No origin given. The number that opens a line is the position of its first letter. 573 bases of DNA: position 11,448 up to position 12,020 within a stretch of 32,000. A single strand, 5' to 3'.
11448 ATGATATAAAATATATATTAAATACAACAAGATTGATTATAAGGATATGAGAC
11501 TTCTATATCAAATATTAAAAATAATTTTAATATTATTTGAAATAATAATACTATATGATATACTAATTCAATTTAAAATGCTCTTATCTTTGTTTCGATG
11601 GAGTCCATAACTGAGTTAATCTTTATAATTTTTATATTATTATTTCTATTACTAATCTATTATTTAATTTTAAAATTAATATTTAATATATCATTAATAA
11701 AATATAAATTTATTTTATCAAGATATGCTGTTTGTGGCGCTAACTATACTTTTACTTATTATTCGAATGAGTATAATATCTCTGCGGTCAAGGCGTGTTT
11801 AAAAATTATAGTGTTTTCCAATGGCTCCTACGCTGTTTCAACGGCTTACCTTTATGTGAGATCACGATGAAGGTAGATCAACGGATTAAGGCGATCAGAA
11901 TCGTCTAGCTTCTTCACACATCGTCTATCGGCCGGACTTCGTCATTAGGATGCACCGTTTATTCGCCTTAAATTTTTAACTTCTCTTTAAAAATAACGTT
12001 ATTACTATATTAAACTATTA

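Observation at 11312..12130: Very AT-rich 0.8-kb island tiled by three overlapping small hydrophobic ORFs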

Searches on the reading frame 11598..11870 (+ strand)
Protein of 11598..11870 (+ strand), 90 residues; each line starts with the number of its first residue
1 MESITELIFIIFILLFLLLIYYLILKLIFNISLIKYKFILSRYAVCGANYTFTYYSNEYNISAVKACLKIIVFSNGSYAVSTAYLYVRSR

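Call 12: find_encoding_contigs(protein=window:11598-11870:+, flank=3000, max_places=6)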
Protein window:11598-11870:+ (90 aa): no gene with exactly this product is on record in the collection.

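Call 27: find_homologous_proteins(query=A2, max_evalue=1)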
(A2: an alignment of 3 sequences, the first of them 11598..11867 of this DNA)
Query A2 (3 sequences) (90 aa, profile of the alignment): 6 proteins with E <= 1 among 423 candidates.
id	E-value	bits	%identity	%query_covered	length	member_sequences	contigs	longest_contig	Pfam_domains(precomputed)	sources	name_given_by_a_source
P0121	1.8e-39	152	33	70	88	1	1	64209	-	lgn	-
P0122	6.7e-37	144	41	70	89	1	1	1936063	-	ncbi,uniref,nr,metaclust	ncbi:hypothetical protein TUZN_0653 [Thermoproteus uzoniensis 768-20]|uniref:Uncharacterized protein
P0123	1.0e-34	137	43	67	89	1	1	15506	-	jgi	jgi:hypothetical protein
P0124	5.8e-34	134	35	77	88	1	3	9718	-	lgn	-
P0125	1.6e-33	133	100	100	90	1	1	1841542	-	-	-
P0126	1.6e-16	78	27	82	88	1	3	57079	-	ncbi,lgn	-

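Call 32: find_related_loci(query=A5, collection=viral_contigs, flank=5000)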
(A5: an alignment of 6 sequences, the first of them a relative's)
Query A5 (90 aa) in viral_contigs; peptide patterns used: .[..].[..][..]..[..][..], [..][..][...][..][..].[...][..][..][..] (x = any residue, [..] = any of these).
149 stretches matched a pattern, but none encodes a relative of the query by tblastn (E <= 1e-3).

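Call 34: find_encoding_contigs(protein=P0126, flank=4000, max_places=2)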
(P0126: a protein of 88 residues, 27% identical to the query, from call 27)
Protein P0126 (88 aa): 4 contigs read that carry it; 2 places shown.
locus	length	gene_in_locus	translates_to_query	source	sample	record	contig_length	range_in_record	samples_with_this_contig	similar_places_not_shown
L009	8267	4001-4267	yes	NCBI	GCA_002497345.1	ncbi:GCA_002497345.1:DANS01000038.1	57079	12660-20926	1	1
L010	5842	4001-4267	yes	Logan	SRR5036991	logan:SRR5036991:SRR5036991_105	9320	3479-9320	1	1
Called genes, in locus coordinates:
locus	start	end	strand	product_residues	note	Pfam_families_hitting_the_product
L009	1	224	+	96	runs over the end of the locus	PF00708:Acylphosphatase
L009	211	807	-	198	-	-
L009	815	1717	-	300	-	PF01380:SIS, PF10432:bact-PGI_C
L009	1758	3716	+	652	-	PF00270:DEAD, PF04851:ResIII, PF16203:ERCC3_RAD25_C, PF22590:Cas3-like_C_2 (faint), PF00271:Helicase_C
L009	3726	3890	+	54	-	-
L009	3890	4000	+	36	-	-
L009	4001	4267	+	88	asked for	-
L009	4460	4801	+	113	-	PF13187:Fer4_9 (faint), PF25160:LdpA_Fe-S-bd (faint), PF12797:Fer4_2 (weak), PF00037:Fer4, PF12837:Fer4_6 (weak), PF13237:Fer4_10, PF14697:Fer4_21, PF12838:Fer4_7, +1 more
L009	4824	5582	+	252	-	PF02146:SIR2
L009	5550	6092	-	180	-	PF03745:DUF309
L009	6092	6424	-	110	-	-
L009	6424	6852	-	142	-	-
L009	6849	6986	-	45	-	-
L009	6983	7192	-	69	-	-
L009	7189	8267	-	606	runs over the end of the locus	PF01507:PAPS_reduct, PF12797:Fer4_2 (faint), PF14697:Fer4_21 (weak), PF12838:Fer4_7 (weak), PF13187:Fer4_9 (faint), PF13237:Fer4_10, PF00037:Fer4 (weak)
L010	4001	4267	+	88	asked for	-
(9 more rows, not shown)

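Call 38: search_protein_families(library=pfam, max_evalue=1, proteins=[window:11598-11867:+])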
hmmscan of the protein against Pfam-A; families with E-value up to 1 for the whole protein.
window:11598-11867:+ (90 aa): 1 family
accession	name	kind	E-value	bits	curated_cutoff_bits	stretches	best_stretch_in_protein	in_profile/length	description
PF17428.7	DUF5412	-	0.66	10.3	25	1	8-66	6-64/118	Family of unknown function (DUF5412)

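Call 39: search_protein_families(library=ncbifam, max_evalue=1, proteins=[window:11598-11867:+])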
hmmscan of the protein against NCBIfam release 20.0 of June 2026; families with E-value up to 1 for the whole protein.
window:11598-11867:+ (90 aa): 0 families

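Call 40: search_protein_representatives(alignment_id=A5)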
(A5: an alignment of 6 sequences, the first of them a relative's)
Query: 6 sequences, 89 profile positions. Proteins with E-value up to 0.001 (for the whole library): 5; up to 1e-10: 2; up to 1e-30: 0. The best 5 are listed.
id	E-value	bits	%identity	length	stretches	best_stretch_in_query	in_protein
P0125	8.5e-29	116.0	-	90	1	1-88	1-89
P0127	1.3e-24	102.6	-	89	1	1-87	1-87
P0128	6.9e-10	55.3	-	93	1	1-85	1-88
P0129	2.3e-05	40.8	-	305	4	21-49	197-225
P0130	4.2e-05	40.0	-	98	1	1-84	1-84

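Call 44: find_encoding_contigs(protein=P0130, flank=5000, max_places=2)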
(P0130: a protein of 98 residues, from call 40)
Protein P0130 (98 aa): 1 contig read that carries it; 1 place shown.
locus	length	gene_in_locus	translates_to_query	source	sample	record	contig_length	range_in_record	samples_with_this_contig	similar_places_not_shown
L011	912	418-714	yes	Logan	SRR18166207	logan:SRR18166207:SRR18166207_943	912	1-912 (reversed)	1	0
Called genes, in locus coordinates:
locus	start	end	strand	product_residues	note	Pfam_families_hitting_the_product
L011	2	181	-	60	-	?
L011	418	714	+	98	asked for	-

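Call 45: find_encoding_contigs(protein=P0128, flank=5000, max_places=2)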
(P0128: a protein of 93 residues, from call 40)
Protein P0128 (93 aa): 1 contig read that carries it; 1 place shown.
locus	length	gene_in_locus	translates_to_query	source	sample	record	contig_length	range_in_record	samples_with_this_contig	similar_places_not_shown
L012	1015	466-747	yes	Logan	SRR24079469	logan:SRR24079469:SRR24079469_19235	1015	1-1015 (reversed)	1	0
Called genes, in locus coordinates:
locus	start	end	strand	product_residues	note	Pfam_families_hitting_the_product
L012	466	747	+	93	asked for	-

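Call 63: predict_structure(alignment_id=A7)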
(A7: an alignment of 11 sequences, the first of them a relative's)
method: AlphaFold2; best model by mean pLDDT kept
length: 90 residues; sequences in the alignment: 11
mean_pLDDT: 72.2   pTM: 0.42
mean pLDDT of the five models: 72.2, 67.4, 65.6, 64.6, 63.5
residues with pLDDT >= 90: 22; 70-90: 18; 50-70: 47; < 50: 3
segments of 3 or more residues with pLDDT < 50: 88-90
pLDDT, mean of each block of 10 residues (from residue 1): 89 97 88 62 58 56 63 80 56
secondary structure, 60 per line:
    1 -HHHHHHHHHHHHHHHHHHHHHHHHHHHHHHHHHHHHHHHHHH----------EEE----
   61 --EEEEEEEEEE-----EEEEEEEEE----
elements in order: H2-43 E54-56 E63-72 E78-86

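Call 66: fold_search(model_id=the predicted structure, library=pdb)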
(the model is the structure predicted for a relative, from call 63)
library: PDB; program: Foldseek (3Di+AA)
matches with E <= 10: 293; with E <= 0.001: 0
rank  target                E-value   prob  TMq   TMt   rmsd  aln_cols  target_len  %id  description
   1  9f83_D                2.0e+00  0.14  0.20  0.15   8.5        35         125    8  SARS-CoV-2 Nucleocapsid N-terminal domain (NTD) mutant D63G (released 2024-11-20)
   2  3u82_B                2.1e+00  0.41  0.31  0.10   6.6        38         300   29  Binding of herpes simplex virus glycoprotein D to nectin-1 exploits host cell adhesion (released 2012-03-21)
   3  9cj6_A                2.2e+00  0.15  0.20  0.14   8.7        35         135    8  Crystal Structure of SARS-CoV-2 N-NTD with part of N-arm complex with ssDNA. (released 2024-12-11)
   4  6vyo_A                2.2e+00  0.12  0.19  0.15   8.6        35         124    8  Crystal structure of RNA binding domain of nucleocapsid phosphoprotein from SARS coronavirus 2 (released 2020-03-11)
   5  7pkt_q                2.2e+00  0.08  0.19  0.11  12.8        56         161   11  Large subunit of the Chlamydomonas reinhardtii mitoribosome (released 2022-06-15)
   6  9evy_C                2.4e+00  0.11  0.20  0.15   9.1        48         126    8  SARS-CoV-2 Nucleocapsid N-terminal domain (NTD) mutant E136D (released 2024-11-20)
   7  5gpy_A                2.5e+00  0.15  0.19  0.11   3.0        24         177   12  Crystal structure of the human TFIIE complex (released 2016-11-02)
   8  7vbd_A                2.7e+00  0.10  0.19  0.15   8.5        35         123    8  Crystal structure of SARS-Cov-2 nucleocapsid N-terminal domain (NTD) protein,pH8.0 (released 2022-08-31)
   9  4myw_B                2.9e+00  0.30  0.31  0.10   9.2        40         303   28  Structure of HSV-2 gD bound to nectin-1 (released 2014-10-01)
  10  7n3c_C                2.9e+00  0.13  0.19  0.14   2.5        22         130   14  Crystal Structure of Human Fab S24-202 in the complex with the N-terminal Domain of Nucleocapsid protein from SARS CoV (released 2021-07-07)
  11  2ofz                  2.9e+00  0.11  0.20  0.14   8.5        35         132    6  Ultrahigh Resolution Crystal Structure of RNA Binding Domain of SARS Nucleopcapsid (N Protein) at 1.1 Angstrom Resolutio (released 2007-04-03)
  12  8wak_o                2.9e+00  0.10  0.16  0.01   7.1        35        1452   14  Structure of transcribing complex 2 (TC2), the initially transcribing complex with Pol II positioned 2nt downstream of (released 2023-12-06)
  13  4fmf_A                3.3e+00  0.23  0.31  0.10  10.1        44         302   25  Crystal structure of human nectin-1 full ectodomain (D1-D3) (released 2012-08-22)
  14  9f5l_D                3.3e+00  0.15  0.20  0.15   2.3        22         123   14  SARS-CoV-2 Nucleocapsid N-terminal domain (NTD) mutant A119S (released 2024-11-20)
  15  9ezb_A                3.3e+00  0.13  0.20  0.14   2.5        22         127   14  SARS-CoV-2 Nucleocapsid N-terminal domain (NTD) mutant P67S (released 2024-11-20)
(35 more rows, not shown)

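Call 82: search_protein_families(library=pfam, alignment_id=A11, max_evalue=10)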
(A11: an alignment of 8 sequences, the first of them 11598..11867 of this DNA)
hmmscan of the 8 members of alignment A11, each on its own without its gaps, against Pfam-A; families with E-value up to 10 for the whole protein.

A. member 1, window:11598-11867:+ (90 aa): 1 family
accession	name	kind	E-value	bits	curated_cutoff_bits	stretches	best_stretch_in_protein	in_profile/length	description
PF17428.7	DUF5412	-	0.66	10.3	25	1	8-66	6-64/118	Family of unknown function (DUF5412)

B. families by the number of members that match (of 8 scanned): 6 families
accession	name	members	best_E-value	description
PF24456.1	RHD_RETREG1-3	1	0.012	RETREG1-3/ARL6IP-like, N-terminal reticulon-homology domain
PF13179.11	DUF4006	1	0.04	Family of unknown function (DUF4006)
PF25586.1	zf-CCCH_PAN3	1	0.06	PAN3 CCCH zinc finger domain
PF24485.1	zf-C2H2_DHX34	1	0.17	DHX34-like, C2H2-type zinc finger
PF01006.25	HCV_NS4a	1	0.27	Hepatitis C virus non-structural protein NS4a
PF17428.7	DUF5412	1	0.66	Family of unknown function (DUF5412)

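Call 84: search_solved_structures(query=A11, max_evalue=10)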
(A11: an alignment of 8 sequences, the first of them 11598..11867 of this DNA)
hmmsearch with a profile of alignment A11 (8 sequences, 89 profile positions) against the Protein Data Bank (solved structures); distinct sequences matched with E-value up to 10: 1.
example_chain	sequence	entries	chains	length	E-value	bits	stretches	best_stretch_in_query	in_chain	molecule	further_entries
3ea6_A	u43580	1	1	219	1.7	12.4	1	37-82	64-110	Staphylococcal enterotoxin K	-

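Call 108: search_dna_similar(query=window:11598-11867:+, collection=plasmids, mode=protein, max_evalue=1, max_rows=10)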
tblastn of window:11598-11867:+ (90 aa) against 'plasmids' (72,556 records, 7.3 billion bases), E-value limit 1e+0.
No match.

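Call 109: fold_search(model_id=the predicted structure, library=viral)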
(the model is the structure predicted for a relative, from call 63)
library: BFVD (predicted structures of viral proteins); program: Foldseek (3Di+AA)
matches with E <= 10: 712; with E <= 0.001: 0
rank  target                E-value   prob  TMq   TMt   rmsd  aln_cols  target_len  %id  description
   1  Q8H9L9                8.6e-01  0.44  0.20  0.07   2.7        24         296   21  ORF48 [Vibrio phage VHML]
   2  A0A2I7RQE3            9.2e-01  0.41  0.25  0.04   9.3        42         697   19  (no name in the UniProt tables at hand)
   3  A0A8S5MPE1            9.2e-01  0.14  0.20  0.18  13.8        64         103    8  Uncharacterized protein (Fragment) [Siphoviridae sp. ctsIQ24]
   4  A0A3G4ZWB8            9.8e-01  0.30  0.32  0.14  19.0        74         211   16  Uncharacterized protein [Edafosvirus sp.]
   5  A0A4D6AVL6            9.8e-01  0.21  0.20  0.11   7.5        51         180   10  (no name in the UniProt tables at hand)
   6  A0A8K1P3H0            1.0e+00  0.25  0.27  0.07  12.4        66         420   14  Putative virion glycoprotein N-terminal domain-containing protein [Xiangshan insect virus]
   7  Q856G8                1.1e+00  0.18  0.24  0.19  13.2        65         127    8  Uncharacterized protein [Mycobacterium phage Barnyard]
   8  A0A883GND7            1.1e+00  0.18  0.21  0.10   8.3        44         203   11  Nucleocapsid phosphoprotein (Fragment) [Severe acute respiratory syndrome coronavirus 2]
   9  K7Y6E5                1.2e+00  0.14  0.23  0.26   7.8        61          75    8  Polymerase PB2 (Fragment) [Influenza A virus (A/mallard/Alberta/542/1986(H6N2))]
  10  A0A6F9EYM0            1.3e+00  0.18  0.23  0.02   8.2        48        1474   17  EO2-4 [Swordtail adomavirus 1]
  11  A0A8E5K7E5            1.4e+00  0.66  0.25  0.12   2.5        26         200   23  (no name in the UniProt tables at hand)
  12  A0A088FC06            1.4e+00  0.28  0.20  0.23   3.5        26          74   12  Rha family transcriptional regulator [Salmonella phage LSPA1]
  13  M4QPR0                1.4e+00  0.10  0.19  0.07  20.2        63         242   16  (no name in the UniProt tables at hand)
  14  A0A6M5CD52            1.5e+00  0.25  0.28  0.23   7.1        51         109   10  (no name in the UniProt tables at hand)
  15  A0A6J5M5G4            1.5e+00  0.20  0.22  0.35   7.2        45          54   11  Uncharacterized protein (Fragment) [uncultured Caudovirales phage]
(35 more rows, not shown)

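Call 110: search_protein_families(library=phrogs, max_evalue=0.1, proteins=[window:11598-11867:+])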
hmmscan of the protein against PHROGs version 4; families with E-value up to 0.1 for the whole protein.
window:11598-11867:+ (90 aa): 0 families

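Call 112: find_related_loci(query=A5, collection=metagenome_contigs, flank=5000)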
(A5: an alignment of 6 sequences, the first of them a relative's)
Query A5 (90 aa) in metagenome_contigs; peptide patterns used: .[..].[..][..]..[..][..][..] (x = any residue, [..] = any of these).
59 stretches matched a pattern, but none encodes a relative of the query by tblastn (E <= 1e-3).

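Call 125: search_protein_families(library=padloc, max_evalue=0.1, proteins=[window:11598-11867:+])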
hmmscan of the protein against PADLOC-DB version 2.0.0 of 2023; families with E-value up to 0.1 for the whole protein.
window:11598-11867:+ (90 aa): 0 families
